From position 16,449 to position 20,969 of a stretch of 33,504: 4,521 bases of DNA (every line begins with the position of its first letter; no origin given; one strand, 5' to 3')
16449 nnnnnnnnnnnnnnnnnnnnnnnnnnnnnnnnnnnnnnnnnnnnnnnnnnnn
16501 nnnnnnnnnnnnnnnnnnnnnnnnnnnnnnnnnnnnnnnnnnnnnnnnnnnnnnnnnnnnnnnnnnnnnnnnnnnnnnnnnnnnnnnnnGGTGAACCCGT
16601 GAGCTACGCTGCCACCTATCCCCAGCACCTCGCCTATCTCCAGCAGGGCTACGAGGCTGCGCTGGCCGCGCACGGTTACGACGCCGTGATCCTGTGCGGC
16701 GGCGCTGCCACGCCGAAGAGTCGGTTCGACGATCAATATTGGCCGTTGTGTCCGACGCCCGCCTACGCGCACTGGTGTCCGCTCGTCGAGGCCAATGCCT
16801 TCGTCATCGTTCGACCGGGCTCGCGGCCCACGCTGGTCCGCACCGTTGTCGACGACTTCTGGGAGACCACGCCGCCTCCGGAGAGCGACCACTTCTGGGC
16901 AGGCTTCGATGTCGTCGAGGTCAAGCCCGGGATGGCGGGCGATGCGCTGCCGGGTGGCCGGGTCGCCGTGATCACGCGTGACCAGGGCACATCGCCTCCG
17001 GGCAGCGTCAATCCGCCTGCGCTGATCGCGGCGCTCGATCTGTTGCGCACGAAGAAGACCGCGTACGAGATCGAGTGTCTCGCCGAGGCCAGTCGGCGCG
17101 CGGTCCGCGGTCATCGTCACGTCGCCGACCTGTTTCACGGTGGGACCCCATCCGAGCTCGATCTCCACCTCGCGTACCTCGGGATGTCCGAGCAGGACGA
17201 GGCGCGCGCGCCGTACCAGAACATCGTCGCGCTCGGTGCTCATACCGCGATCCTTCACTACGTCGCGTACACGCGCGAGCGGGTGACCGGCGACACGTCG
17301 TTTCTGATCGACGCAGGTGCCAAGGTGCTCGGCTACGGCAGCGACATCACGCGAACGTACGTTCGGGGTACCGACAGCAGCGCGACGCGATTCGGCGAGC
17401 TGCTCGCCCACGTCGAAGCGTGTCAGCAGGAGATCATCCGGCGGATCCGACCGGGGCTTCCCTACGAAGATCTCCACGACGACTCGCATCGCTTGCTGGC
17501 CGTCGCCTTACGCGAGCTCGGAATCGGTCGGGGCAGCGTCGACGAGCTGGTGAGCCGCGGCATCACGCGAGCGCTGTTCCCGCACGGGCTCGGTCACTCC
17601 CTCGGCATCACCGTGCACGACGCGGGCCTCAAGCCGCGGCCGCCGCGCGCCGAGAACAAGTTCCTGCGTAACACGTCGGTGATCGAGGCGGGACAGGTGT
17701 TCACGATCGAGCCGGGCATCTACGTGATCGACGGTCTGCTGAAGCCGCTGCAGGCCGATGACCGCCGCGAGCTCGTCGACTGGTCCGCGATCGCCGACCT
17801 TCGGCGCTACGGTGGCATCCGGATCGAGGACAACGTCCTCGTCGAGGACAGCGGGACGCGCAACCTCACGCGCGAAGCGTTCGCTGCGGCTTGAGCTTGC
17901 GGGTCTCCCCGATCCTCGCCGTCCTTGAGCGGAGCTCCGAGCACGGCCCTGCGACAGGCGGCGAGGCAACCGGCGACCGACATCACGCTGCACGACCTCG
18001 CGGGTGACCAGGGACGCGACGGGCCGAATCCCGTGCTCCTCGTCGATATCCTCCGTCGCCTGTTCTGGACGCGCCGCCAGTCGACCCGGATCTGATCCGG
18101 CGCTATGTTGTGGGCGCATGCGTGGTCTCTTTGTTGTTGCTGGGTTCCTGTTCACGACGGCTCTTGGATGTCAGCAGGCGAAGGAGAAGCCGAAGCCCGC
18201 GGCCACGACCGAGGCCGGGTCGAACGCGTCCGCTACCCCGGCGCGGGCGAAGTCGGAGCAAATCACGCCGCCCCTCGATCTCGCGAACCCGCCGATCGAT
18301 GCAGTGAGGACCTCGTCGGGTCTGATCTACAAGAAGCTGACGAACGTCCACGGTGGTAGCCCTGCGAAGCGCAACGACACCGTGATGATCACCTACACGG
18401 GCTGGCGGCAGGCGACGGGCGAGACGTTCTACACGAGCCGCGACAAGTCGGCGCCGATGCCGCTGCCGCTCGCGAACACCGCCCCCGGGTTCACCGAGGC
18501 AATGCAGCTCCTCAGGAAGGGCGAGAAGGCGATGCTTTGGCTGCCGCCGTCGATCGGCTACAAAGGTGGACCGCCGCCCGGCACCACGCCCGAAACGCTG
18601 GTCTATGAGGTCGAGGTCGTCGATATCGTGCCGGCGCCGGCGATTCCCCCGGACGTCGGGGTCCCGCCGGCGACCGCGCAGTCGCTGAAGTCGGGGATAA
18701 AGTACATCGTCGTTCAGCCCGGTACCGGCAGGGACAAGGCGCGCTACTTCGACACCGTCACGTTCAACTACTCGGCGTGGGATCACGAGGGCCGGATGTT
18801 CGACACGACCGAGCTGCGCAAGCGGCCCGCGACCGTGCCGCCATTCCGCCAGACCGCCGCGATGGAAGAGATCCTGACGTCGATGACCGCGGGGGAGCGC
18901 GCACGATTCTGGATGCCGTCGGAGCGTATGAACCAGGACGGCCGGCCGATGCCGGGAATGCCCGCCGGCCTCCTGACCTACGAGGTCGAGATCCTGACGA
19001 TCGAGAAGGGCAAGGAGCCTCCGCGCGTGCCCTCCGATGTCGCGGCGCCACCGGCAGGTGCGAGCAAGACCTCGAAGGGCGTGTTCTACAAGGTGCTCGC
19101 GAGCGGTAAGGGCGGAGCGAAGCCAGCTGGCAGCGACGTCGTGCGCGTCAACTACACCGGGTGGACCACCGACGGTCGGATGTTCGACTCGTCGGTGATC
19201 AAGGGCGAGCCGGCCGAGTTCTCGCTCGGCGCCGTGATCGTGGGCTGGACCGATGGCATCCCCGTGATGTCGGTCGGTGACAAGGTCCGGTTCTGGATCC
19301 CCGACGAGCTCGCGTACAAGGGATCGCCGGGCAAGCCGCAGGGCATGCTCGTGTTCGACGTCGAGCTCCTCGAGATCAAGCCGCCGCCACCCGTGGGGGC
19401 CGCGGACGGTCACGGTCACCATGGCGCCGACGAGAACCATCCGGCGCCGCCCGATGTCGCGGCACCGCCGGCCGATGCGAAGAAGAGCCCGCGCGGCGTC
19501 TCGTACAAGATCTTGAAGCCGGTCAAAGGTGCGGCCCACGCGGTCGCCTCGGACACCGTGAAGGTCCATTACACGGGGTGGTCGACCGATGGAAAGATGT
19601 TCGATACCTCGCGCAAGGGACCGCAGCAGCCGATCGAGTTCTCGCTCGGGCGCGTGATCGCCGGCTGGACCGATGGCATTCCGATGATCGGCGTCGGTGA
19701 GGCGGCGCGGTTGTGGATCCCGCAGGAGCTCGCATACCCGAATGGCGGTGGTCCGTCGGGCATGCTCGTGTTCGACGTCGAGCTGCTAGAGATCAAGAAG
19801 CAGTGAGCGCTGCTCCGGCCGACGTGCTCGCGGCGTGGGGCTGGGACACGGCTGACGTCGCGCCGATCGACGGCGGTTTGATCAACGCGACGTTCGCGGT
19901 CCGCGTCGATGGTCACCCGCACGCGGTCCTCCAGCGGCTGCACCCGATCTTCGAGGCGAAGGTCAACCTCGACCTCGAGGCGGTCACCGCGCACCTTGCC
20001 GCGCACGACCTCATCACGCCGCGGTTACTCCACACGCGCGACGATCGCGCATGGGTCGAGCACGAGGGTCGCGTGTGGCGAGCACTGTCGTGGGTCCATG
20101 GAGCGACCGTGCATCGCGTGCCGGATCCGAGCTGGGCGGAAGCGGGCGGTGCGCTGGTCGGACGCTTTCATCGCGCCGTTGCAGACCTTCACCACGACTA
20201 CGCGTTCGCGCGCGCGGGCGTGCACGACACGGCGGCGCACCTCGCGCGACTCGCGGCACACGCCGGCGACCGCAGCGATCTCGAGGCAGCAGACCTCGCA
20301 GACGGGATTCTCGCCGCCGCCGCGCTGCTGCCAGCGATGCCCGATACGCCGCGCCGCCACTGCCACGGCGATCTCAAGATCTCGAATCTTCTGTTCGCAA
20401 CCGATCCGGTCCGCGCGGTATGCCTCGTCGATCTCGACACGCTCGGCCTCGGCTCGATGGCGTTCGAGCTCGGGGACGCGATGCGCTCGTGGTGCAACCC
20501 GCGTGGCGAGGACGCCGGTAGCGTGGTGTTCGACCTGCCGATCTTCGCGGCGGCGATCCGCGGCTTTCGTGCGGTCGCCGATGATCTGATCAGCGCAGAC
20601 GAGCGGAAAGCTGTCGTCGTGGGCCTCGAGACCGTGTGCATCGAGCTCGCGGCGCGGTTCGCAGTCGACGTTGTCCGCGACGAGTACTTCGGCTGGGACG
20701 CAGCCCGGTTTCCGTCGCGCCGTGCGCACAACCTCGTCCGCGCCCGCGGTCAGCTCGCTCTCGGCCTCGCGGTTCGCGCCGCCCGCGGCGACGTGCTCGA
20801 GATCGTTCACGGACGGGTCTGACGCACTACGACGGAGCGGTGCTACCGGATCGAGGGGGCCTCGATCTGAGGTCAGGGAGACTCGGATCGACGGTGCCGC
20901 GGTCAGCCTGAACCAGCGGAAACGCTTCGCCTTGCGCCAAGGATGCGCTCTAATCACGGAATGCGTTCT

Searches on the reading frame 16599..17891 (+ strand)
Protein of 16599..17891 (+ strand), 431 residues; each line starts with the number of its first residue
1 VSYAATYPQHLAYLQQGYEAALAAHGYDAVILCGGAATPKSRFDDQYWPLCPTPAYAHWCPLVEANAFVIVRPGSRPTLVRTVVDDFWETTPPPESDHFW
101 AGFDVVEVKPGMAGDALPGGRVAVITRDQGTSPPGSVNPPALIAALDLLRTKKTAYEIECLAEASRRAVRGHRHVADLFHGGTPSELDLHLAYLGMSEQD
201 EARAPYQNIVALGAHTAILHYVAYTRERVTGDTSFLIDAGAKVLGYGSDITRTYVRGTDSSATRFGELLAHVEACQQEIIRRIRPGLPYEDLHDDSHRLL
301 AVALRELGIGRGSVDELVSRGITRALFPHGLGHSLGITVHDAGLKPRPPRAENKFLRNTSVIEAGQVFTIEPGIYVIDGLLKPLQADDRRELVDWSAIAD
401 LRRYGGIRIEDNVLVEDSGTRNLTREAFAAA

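Call 22: search_protein_families(library=pfam, proteins=[window:16599-17891:+], max_evalue=0.001)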
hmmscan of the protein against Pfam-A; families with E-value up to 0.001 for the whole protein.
window:16599-17891:+ (431 aa): 2 families
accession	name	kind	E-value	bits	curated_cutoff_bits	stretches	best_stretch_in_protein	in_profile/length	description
PF00557.29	Peptidase_M24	-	1e-42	146.7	23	1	159-416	1-207/208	Metallopeptidase family M24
PF21216.2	PepQ_N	-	1.9e-17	64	27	1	6-147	2-151/152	Xaa-Pro dipeptidase, N-terminal domain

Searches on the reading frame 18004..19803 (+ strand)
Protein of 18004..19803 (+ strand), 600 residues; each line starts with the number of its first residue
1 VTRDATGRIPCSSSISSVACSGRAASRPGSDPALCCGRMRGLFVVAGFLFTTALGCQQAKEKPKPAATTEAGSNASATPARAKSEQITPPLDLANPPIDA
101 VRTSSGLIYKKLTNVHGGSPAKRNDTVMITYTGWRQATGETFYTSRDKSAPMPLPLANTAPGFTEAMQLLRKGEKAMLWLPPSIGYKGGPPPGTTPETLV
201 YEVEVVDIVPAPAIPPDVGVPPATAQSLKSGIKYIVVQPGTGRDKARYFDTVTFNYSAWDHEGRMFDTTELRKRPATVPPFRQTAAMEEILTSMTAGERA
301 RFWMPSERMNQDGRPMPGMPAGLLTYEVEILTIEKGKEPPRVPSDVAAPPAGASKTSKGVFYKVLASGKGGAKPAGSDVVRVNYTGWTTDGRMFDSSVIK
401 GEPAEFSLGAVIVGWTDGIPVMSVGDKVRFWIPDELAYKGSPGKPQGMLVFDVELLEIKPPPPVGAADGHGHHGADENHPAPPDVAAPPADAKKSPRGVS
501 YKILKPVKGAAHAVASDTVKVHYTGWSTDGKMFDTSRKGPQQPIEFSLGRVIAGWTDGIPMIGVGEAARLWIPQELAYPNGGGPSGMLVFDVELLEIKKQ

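Call 22: search_protein_families(library=pfam, proteins=[window:18004-19803:+], max_evalue=0.001)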
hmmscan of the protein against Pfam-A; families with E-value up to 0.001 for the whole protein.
window:18004-19803:+ (600 aa): 1 family
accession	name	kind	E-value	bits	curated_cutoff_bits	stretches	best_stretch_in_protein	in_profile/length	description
PF00254.34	FKBP_C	-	9.6e-63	209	21.1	4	372-456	3-94/94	FKBP-type peptidyl-prolyl cis-trans isomerase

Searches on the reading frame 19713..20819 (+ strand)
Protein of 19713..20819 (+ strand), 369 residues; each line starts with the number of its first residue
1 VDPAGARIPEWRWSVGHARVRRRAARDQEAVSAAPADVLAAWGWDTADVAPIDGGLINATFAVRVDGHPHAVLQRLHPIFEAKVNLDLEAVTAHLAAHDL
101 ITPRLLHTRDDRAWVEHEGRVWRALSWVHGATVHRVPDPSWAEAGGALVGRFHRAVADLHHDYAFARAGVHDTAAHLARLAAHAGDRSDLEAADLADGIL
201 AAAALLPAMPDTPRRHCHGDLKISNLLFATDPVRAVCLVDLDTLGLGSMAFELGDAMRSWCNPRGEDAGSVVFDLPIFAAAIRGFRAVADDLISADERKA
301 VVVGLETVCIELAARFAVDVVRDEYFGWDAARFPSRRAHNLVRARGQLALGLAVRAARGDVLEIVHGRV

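Call 60: search_protein_families(library=pfam, max_evalue=0.001, proteins=[window:19713-20819:+])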
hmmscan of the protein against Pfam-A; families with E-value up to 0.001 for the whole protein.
window:19713-20819:+ (369 aa): 1 family
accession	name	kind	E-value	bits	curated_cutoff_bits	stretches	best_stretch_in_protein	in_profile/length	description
PF01636.29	APH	-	2.4e-22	80.3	23.2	1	49-267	2-220/239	Phosphotransferase enzyme family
